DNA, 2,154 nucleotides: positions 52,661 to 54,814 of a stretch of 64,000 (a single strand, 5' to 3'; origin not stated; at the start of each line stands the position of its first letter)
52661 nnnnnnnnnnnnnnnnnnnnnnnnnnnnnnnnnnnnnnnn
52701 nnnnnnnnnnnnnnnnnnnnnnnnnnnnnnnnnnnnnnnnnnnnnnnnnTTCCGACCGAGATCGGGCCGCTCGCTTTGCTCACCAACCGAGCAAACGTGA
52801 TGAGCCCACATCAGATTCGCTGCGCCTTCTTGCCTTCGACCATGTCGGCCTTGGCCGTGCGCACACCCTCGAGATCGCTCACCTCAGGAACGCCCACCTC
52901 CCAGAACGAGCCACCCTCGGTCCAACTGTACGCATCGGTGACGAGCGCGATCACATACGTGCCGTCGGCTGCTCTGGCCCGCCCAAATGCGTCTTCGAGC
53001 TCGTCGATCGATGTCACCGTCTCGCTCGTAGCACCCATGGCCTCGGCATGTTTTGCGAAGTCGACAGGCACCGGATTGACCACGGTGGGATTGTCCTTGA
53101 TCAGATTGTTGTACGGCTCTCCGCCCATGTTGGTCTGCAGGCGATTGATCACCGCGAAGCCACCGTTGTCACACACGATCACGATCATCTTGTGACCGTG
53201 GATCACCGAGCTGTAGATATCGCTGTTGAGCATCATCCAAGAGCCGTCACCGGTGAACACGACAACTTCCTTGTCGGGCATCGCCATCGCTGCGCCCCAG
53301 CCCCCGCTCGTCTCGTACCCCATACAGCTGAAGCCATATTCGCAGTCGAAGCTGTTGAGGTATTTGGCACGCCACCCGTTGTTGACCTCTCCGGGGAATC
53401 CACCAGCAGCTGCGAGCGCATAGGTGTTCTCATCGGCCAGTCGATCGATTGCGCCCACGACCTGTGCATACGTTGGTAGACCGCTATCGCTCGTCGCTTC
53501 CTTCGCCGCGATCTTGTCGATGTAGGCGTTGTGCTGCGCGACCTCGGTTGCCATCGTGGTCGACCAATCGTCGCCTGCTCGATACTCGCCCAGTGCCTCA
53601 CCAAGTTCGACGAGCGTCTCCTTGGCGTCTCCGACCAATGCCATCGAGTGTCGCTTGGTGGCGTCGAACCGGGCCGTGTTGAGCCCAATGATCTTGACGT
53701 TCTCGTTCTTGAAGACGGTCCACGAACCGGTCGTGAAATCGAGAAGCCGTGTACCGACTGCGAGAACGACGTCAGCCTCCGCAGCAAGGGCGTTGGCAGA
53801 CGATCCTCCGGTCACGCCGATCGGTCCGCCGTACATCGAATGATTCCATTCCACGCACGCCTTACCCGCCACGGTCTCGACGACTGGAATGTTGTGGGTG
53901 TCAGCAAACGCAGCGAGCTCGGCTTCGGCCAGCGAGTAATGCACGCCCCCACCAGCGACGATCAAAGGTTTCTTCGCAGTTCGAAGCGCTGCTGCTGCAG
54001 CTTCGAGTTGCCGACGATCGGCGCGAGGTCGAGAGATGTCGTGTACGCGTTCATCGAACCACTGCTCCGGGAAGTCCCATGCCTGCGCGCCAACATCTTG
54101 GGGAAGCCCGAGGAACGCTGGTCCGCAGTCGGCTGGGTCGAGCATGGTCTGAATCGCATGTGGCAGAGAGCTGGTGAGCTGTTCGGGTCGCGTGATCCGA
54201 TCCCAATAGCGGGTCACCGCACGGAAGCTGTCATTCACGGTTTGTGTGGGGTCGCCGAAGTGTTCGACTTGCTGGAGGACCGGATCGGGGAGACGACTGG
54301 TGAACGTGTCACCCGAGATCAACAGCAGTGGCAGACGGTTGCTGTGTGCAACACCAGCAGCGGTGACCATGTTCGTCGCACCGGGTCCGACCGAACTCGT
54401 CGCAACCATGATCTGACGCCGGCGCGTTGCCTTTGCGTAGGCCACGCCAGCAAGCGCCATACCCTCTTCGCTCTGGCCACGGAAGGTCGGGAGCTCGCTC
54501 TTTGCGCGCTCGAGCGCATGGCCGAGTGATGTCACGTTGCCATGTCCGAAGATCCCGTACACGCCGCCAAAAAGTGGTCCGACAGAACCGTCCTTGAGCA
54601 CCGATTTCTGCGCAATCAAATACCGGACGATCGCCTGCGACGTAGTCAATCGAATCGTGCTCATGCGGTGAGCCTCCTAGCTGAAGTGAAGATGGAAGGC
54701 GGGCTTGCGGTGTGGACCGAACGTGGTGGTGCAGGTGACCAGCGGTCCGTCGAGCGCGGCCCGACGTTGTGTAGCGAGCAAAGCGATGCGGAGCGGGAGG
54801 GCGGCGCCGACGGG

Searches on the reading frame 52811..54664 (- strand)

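Call 56: search_protein_families(library=pfam, proteins=[window:52811-54664:-], max_evalue=0.000001)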
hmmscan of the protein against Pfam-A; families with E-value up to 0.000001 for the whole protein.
window:52811-54664:- (617 aa): 3 families
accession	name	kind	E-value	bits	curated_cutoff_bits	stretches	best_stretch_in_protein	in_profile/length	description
PF00205.28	TPP_enzyme_M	-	1.5e-37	128.8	30.4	1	220-354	1-137/137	Thiamine pyrophosphate enzyme, central domain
PF02775.26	TPP_enzyme_C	-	5.4e-29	101.4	21.9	1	430-572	12-149/151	Thiamine pyrophosphate enzyme, C-terminal TPP binding domain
PF02776.23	TPP_enzyme_N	-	8.4e-12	45.4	26.8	1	35-131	19-111/119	Thiamine pyrophosphate enzyme, N-terminal TPP binding domain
